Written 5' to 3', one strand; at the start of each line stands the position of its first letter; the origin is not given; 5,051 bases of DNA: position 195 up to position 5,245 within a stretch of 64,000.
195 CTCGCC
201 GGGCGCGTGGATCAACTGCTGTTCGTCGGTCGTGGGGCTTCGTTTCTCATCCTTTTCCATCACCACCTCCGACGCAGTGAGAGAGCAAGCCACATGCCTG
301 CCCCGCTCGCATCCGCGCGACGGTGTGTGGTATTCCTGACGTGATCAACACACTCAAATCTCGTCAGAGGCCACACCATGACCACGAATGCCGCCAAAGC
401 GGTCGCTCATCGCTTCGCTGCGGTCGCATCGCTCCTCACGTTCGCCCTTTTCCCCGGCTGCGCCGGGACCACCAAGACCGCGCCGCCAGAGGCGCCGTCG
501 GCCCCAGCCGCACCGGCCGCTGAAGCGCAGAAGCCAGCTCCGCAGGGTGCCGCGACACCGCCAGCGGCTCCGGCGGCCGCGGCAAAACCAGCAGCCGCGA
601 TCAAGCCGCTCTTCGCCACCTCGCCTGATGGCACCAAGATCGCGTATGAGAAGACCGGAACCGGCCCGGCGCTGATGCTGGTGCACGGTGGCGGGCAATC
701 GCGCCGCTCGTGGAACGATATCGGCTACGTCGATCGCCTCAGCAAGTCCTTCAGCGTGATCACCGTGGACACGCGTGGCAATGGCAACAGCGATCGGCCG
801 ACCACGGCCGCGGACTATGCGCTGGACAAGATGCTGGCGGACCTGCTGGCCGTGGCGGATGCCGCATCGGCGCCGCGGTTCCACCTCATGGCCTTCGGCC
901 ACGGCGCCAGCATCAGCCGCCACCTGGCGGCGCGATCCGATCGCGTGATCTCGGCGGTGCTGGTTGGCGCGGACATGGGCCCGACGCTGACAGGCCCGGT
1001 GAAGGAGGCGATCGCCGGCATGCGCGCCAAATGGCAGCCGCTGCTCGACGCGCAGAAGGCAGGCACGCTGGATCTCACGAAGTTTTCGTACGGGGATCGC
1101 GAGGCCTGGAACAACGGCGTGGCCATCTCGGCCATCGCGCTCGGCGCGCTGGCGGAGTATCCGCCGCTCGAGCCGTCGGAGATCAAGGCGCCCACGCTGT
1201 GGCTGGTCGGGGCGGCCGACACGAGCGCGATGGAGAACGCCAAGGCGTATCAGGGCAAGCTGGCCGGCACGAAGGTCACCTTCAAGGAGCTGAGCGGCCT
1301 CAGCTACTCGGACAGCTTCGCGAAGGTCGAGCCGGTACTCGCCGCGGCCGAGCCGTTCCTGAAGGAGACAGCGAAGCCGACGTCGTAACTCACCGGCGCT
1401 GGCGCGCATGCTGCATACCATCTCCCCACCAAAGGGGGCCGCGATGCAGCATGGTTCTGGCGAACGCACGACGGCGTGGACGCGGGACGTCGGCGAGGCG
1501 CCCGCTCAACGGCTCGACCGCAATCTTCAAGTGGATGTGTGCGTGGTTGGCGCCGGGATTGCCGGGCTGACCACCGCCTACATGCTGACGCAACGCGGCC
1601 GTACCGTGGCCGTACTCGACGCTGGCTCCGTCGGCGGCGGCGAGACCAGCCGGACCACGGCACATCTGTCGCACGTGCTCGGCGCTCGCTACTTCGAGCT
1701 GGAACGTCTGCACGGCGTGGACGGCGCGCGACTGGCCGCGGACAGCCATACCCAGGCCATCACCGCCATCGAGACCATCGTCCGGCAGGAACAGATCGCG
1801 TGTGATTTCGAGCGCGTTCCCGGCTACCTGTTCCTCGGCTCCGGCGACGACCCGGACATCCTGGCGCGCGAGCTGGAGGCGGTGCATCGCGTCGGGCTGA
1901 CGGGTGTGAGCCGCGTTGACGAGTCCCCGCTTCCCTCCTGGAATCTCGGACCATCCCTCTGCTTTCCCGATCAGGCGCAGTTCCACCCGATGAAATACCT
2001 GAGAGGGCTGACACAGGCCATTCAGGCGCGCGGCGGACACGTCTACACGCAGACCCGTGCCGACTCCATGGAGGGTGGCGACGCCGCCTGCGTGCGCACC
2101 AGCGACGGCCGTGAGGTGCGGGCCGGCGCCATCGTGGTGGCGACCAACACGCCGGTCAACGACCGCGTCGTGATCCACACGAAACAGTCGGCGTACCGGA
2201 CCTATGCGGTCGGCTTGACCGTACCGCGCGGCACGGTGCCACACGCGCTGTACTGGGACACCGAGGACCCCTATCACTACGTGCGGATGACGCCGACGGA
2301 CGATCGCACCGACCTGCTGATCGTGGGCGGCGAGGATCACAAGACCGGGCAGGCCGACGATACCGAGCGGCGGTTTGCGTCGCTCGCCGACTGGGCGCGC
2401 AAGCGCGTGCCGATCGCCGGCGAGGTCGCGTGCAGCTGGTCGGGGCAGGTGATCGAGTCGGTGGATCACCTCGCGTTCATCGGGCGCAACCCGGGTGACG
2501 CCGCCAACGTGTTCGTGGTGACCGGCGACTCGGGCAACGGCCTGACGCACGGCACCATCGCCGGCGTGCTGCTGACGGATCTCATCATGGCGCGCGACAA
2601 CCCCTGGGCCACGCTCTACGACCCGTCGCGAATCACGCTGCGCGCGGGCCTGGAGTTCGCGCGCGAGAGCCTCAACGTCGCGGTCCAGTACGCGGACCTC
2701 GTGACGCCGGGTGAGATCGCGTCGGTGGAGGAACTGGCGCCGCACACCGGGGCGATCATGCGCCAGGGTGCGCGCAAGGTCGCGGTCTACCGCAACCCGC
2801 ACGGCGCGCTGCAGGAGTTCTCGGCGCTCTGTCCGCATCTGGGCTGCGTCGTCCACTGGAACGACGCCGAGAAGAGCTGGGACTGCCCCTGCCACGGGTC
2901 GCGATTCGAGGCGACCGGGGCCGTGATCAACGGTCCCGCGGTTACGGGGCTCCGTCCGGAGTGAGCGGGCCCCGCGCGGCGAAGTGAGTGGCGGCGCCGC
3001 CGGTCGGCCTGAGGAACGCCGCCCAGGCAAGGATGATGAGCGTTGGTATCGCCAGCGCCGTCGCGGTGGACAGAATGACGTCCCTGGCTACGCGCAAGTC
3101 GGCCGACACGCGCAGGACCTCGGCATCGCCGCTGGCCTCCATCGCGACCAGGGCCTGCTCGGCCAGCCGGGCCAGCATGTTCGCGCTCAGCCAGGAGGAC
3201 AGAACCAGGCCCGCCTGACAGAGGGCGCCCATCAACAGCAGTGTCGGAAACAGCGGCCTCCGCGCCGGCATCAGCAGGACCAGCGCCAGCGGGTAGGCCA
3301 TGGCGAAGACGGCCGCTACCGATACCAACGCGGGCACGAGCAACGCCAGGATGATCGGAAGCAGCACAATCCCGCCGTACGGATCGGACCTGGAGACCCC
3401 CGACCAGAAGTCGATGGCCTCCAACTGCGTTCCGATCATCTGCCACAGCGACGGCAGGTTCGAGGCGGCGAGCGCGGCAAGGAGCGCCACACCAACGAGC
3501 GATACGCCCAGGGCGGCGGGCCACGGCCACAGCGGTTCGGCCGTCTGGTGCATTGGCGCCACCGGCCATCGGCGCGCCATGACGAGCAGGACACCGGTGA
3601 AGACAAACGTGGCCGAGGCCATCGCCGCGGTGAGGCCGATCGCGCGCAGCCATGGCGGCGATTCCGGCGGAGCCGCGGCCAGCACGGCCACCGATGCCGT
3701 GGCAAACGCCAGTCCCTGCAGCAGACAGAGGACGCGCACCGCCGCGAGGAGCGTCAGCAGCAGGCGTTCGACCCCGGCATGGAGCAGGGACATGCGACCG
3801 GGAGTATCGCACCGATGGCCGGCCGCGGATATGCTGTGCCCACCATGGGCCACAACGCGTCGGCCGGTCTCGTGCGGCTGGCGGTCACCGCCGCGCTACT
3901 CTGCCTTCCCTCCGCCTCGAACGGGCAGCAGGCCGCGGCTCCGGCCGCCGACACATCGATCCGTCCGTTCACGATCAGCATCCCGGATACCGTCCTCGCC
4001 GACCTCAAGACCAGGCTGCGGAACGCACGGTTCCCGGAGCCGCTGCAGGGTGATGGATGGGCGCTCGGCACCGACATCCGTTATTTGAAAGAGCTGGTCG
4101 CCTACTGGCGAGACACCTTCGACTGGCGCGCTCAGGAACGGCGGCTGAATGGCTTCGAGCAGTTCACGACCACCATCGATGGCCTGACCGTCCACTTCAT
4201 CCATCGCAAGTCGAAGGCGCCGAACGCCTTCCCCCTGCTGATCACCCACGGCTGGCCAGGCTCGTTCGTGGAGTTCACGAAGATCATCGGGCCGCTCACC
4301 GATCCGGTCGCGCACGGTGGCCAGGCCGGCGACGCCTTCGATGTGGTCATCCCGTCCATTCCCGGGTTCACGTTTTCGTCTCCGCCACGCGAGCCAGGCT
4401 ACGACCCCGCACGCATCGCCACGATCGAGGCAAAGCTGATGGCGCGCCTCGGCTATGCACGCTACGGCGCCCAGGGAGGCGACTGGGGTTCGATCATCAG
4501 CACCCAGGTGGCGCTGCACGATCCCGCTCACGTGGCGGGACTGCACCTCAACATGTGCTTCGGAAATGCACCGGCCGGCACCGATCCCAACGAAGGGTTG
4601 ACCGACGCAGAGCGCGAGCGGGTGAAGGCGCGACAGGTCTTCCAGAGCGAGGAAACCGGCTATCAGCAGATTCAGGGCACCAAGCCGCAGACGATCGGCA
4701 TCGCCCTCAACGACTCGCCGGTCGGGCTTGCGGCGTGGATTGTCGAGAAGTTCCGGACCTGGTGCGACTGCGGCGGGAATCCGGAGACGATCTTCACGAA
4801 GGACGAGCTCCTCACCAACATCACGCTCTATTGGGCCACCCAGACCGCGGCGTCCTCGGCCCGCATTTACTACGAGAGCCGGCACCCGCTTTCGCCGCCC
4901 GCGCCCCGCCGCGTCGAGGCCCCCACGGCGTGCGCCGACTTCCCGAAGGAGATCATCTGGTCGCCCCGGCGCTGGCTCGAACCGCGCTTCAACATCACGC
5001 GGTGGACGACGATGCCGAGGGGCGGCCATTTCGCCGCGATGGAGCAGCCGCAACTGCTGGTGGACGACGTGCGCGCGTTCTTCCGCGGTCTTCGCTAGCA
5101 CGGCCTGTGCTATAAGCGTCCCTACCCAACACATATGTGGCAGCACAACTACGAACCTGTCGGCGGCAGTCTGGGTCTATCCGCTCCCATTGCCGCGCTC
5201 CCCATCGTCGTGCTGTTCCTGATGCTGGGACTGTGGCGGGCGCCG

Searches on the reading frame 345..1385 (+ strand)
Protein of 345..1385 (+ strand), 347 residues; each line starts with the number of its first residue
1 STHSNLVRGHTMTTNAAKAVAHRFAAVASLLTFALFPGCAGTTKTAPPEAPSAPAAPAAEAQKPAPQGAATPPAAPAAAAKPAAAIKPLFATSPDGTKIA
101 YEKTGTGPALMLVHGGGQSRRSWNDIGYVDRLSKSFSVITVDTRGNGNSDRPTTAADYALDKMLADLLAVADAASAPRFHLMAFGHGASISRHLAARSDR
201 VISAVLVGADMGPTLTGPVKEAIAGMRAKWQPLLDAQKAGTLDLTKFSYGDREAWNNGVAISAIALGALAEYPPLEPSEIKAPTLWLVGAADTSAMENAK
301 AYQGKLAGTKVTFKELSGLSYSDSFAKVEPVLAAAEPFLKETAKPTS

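Call 21: search_protein_families(library=pfam, proteins=[window:345-1385:+], max_evalue=0.001)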
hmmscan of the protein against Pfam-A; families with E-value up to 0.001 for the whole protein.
window:345-1385:+ (347 aa): 3 families
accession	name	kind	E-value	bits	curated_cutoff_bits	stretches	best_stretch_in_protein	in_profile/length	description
PF00561.26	Abhydrolase_1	-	9.2e-16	58.7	25.8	1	108-211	1-103/245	alpha/beta hydrolase fold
PF12697.13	Abhydrolase_6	-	3.4e-12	47.9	26.3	1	112-293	3-177/217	Alpha/beta hydrolase family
PF12146.15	Hydrolase_4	-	7.8e-07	29.1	27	1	109-293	6-203/239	Serine aminopeptidase, S33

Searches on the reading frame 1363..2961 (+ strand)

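Call 21: search_protein_families(library=pfam, proteins=[window:1363-2961:+], max_evalue=0.001)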
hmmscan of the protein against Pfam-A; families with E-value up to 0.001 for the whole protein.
window:1363-2961:+ (533 aa): 10 families
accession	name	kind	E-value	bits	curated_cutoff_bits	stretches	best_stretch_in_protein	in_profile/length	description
PF01266.30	DAO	-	1.6e-51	176.3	27.9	1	58-407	1-353/353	FAD dependent oxidoreductase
PF00355.32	Rieske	-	4e-11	43.1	20.3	1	452-528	5-82/88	Rieske [2Fe-2S] domain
PF13450.12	NAD_binding_8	-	9.2e-09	35.9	21.9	1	61-112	1-53/68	NAD(P)-binding Rossmann-like domain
PF01946.23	Thi4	-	3.9e-06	26.7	26.2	1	41-94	2-57/235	Thi4 family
PF07992.20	Pyr_redox_2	-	2e-05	24.6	26.1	0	58-93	2-33/291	Pyridine nucleotide-disulphide oxidoreductase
PF03486.20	HI0933_like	-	3.9e-05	23.7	50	0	58-89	2-33/244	HI0933-like protein Rossmann domain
PF01593.30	Amino_oxidase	-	6.7e-05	22.8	19.8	0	66-93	1-28/443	Flavin containing amine oxidoreductase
PF00890.30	FAD_binding_2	-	8.6e-05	22.3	20.4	1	58-97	1-40/414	FAD binding domain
PF01494.25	FAD_binding_3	-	0.00013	21.8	22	1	57-141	2-79/349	FAD binding domain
PF12831.13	FAD_oxidored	-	0.00057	19.7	27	0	58-98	1-41/416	FAD dependent oxidoreductase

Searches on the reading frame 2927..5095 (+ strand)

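Call 21: search_protein_families(library=pfam, proteins=[window:2927-5095:+], max_evalue=0.001)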
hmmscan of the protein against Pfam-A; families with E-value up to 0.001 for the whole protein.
window:2927-5095:+ (723 aa): 2 families
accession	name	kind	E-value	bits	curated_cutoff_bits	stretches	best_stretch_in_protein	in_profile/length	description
PF06441.18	EHN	-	6.7e-40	136.1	22.8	1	345-450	1-107/107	Epoxide hydrolase N terminus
PF00561.26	Abhydrolase_1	-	3.4e-14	53.5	25.8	1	436-544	2-102/245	alpha/beta hydrolase fold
